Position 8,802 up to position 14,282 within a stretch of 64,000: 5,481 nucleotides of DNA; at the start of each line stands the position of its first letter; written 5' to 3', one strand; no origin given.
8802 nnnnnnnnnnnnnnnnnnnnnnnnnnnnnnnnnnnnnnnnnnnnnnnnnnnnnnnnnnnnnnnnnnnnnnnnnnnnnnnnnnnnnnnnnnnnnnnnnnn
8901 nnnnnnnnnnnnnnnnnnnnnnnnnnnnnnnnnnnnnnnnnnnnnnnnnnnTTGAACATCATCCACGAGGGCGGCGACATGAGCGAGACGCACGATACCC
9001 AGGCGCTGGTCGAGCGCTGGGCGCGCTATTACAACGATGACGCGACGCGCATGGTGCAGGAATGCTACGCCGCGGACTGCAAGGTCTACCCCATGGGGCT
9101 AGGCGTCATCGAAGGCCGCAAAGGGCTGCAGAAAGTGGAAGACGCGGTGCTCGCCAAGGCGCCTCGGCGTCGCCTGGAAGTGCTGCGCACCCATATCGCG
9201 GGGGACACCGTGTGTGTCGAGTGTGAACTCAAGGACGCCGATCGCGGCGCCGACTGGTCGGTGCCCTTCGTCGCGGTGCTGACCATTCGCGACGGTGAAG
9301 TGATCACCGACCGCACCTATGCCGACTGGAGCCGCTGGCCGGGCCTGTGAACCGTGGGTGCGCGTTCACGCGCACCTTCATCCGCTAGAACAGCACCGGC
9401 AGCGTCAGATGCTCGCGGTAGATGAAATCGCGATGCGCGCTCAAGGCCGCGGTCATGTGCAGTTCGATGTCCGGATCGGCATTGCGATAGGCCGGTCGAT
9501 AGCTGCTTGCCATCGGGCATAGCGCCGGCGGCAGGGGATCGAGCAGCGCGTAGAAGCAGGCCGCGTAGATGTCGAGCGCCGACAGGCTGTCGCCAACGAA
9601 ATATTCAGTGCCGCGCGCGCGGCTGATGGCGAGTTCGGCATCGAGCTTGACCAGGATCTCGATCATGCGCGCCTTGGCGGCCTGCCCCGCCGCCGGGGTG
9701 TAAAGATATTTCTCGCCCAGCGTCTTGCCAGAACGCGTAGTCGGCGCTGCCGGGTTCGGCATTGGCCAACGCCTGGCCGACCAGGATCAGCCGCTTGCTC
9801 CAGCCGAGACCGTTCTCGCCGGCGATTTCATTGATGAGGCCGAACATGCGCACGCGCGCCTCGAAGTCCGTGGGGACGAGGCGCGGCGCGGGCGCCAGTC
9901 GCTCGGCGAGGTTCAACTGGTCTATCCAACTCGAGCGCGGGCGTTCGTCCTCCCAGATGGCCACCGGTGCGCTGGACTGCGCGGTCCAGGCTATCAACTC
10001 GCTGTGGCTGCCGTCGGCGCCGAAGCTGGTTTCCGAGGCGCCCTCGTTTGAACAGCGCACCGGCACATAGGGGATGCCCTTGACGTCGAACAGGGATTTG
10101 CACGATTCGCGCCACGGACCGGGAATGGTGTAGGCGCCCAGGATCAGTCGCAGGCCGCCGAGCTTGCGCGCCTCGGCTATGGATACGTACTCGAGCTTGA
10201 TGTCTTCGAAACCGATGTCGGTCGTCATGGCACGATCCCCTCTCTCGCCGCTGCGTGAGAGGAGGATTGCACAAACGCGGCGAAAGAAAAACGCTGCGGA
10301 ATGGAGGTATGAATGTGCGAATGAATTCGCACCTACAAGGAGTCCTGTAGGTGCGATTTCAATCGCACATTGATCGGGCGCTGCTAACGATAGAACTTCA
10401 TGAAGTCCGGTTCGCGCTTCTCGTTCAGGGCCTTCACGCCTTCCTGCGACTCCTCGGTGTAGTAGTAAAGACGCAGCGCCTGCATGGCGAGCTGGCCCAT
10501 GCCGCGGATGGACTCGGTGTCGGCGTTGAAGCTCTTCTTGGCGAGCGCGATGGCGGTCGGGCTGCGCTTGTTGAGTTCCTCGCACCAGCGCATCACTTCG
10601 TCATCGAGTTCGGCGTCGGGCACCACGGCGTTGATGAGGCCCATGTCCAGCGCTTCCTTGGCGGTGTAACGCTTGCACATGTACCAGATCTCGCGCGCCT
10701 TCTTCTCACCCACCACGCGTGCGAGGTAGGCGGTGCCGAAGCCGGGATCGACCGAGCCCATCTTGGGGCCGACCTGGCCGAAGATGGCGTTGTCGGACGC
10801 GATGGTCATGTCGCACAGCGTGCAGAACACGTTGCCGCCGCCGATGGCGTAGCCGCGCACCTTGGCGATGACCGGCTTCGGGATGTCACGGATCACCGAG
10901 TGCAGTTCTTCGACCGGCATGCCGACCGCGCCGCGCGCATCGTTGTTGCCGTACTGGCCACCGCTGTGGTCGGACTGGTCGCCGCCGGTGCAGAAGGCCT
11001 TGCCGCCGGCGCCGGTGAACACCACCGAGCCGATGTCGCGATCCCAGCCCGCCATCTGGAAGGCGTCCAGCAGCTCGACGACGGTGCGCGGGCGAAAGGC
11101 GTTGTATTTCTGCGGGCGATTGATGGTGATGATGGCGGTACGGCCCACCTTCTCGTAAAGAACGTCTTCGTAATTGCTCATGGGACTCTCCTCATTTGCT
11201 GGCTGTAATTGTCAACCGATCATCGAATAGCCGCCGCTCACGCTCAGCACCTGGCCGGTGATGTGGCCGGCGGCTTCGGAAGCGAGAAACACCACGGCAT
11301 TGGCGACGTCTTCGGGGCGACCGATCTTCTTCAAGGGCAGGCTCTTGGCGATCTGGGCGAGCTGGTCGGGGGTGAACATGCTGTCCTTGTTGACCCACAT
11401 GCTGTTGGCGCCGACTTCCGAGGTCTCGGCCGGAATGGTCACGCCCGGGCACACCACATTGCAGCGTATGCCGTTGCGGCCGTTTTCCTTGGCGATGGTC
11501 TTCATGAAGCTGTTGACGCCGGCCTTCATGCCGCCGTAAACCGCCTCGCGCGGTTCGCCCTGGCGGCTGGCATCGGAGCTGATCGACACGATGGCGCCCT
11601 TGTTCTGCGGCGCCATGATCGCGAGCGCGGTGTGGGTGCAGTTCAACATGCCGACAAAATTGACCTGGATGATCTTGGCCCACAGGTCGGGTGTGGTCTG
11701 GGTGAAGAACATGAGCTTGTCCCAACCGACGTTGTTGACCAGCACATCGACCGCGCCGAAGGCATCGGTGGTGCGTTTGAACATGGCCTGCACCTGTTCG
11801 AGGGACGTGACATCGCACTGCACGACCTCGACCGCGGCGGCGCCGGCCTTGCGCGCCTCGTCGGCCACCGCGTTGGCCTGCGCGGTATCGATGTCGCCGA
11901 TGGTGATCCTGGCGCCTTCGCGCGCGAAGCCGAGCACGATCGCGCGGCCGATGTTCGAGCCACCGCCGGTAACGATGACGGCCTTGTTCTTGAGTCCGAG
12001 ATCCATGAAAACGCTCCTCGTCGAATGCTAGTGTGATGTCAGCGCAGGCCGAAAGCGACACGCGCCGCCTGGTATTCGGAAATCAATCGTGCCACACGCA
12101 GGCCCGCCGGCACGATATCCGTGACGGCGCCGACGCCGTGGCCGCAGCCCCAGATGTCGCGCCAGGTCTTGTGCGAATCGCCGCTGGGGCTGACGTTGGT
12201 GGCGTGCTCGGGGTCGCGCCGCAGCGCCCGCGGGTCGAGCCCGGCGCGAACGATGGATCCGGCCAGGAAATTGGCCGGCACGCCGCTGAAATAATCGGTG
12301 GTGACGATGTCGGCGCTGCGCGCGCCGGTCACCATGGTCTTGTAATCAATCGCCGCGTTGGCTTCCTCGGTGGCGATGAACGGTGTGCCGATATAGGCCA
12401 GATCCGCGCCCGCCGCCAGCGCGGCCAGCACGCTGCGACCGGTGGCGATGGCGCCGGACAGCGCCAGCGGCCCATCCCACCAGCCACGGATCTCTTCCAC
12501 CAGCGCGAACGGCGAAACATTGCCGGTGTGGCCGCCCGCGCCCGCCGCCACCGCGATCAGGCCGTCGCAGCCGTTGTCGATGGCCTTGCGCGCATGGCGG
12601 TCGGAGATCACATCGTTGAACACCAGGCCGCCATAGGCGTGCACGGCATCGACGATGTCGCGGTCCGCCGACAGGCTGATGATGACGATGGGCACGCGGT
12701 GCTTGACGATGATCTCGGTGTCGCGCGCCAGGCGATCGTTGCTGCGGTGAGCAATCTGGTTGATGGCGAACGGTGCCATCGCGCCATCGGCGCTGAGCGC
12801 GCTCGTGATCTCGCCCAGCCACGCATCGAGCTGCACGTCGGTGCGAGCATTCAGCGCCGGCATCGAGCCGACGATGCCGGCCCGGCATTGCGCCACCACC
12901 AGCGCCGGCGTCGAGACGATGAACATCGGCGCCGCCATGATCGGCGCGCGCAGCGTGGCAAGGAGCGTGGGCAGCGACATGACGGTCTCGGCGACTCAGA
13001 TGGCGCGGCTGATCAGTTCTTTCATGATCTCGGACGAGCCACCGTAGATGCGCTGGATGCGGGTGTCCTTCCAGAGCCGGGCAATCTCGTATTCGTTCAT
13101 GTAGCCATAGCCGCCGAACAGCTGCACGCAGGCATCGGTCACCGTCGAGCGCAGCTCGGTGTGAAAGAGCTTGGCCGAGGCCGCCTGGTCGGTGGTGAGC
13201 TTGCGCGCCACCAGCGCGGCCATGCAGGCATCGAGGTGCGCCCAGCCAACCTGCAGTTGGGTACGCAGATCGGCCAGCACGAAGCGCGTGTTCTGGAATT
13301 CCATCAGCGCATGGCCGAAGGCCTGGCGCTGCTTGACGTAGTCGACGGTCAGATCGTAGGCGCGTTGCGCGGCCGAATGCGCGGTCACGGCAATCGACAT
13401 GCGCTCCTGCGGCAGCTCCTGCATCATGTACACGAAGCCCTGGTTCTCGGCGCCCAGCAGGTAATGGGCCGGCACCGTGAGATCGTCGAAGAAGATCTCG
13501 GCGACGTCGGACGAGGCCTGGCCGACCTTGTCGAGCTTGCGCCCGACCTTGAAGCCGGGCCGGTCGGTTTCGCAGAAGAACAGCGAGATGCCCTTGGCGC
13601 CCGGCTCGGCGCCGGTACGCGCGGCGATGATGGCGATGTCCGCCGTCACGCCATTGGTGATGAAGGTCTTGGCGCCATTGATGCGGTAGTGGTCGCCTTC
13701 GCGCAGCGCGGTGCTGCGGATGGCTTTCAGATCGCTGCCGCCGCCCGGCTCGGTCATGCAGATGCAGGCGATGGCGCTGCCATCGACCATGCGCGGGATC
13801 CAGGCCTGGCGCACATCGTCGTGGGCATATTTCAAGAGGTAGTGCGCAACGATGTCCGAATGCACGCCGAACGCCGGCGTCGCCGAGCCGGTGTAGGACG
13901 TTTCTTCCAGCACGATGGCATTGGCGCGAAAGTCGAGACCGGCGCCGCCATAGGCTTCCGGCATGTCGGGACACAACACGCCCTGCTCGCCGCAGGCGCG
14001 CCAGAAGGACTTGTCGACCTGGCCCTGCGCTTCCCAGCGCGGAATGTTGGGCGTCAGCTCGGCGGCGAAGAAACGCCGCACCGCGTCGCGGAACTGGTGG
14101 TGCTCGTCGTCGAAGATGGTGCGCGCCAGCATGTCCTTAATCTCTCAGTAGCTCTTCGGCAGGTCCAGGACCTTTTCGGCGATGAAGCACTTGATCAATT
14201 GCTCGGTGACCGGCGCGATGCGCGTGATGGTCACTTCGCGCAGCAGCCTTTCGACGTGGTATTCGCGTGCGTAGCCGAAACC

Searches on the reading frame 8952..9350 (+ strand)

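Call 6: search_protein_families(library=pfam, proteins=[window:8952-9350:+], max_evalue=0.01)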
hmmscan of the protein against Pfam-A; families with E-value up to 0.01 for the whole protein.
window:8952-9350:+ (132 aa): 3 families
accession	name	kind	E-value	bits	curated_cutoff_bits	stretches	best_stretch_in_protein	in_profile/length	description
PF12680.13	SnoaL_2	-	3.7e-11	44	27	1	20-117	1-99/102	SnoaL-like domain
PF07366.18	SnoaL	-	0.00019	21.7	28.4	1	19-125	3-118/126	SnoaL-like polyketide cyclase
PF14534.12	DUF4440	-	0.0089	16.9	25.2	0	17-115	2-103/107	Domain of unknown function (DUF4440)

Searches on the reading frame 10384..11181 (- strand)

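Call 71: search_protein_families(library=pfam, proteins=[window:10384-11181:-], max_evalue=0.00001)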
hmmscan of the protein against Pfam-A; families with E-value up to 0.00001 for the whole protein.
window:10384-11181:- (265 aa): 2 families
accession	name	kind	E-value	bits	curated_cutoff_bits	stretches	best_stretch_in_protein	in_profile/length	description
PF00378.25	ECH_1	-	7.1e-68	229.1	27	1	16-261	7-249/251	Enoyl-CoA hydratase/isomerase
PF16113.10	ECH_2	-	3.7e-21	76.4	27.2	1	16-257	2-243/335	Enoyl-CoA hydratase/isomerase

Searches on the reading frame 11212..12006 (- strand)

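Call 71: search_protein_families(library=pfam, proteins=[window:11212-12006:-], max_evalue=0.00001)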
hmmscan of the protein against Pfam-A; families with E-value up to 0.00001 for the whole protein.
window:11212-12006:- (264 aa): 3 families
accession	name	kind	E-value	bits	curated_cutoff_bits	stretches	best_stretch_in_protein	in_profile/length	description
PF13561.12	adh_short_C2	-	5.8e-59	200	27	1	17-261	6-236/236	Enoyl-(Acyl carrier protein) reductase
PF00106.31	adh_short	-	5.9e-49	166.6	26.6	1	8-191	1-183/195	short chain dehydrogenase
PF08659.16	KR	-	4.3e-12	46.7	22.6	1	10-182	3-170/180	KR domain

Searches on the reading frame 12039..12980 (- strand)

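Call 71: search_protein_families(library=pfam, proteins=[window:12039-12980:-], max_evalue=0.00001)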
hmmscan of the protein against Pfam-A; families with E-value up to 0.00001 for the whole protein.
window:12039-12980:- (313 aa): 2 families
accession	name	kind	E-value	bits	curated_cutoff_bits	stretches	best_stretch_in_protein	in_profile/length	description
PF03060.21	NMO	-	1.5e-22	80.9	28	1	10-246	10-270/331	Nitronate monooxygenase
PF01070.24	FMN_dh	-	1.4e-06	28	24.9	1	124-203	226-307/350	FMN-dependent dehydrogenase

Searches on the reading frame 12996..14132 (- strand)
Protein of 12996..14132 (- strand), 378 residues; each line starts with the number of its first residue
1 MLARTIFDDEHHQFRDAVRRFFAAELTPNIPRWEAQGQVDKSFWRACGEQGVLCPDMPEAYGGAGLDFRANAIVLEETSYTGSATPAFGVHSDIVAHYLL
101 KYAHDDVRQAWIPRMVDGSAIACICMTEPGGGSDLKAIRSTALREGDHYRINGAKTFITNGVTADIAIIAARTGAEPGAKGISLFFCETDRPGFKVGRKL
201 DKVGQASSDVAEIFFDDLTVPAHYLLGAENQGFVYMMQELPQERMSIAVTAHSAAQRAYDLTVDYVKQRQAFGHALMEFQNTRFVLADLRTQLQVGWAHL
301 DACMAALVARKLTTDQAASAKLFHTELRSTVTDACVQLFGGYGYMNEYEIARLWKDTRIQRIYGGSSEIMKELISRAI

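Call 71: search_protein_families(library=pfam, proteins=[window:12996-14132:-], max_evalue=0.00001)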
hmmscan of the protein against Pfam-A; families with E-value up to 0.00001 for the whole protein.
window:12996-14132:- (378 aa): 4 families
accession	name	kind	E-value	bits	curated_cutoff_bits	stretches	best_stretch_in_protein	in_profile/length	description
PF00441.29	Acyl-CoA_dh_1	-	5.1e-41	140.7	22.4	1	230-378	1-149/150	Acyl-CoA dehydrogenase, C-terminal domain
PF02771.21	Acyl-CoA_dh_N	-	1.7e-31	109.3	22.9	1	9-118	2-112/113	Acyl-CoA dehydrogenase, N-terminal domain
PF02770.24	Acyl-CoA_dh_M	-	7.1e-25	87.5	33.3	1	123-217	1-96/97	Acyl-CoA dehydrogenase, middle domain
PF08028.16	Acyl-CoA_dh_2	-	1.9e-11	44.8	22.7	1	247-363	3-129/134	Acyl-CoA dehydrogenase, C-terminal domain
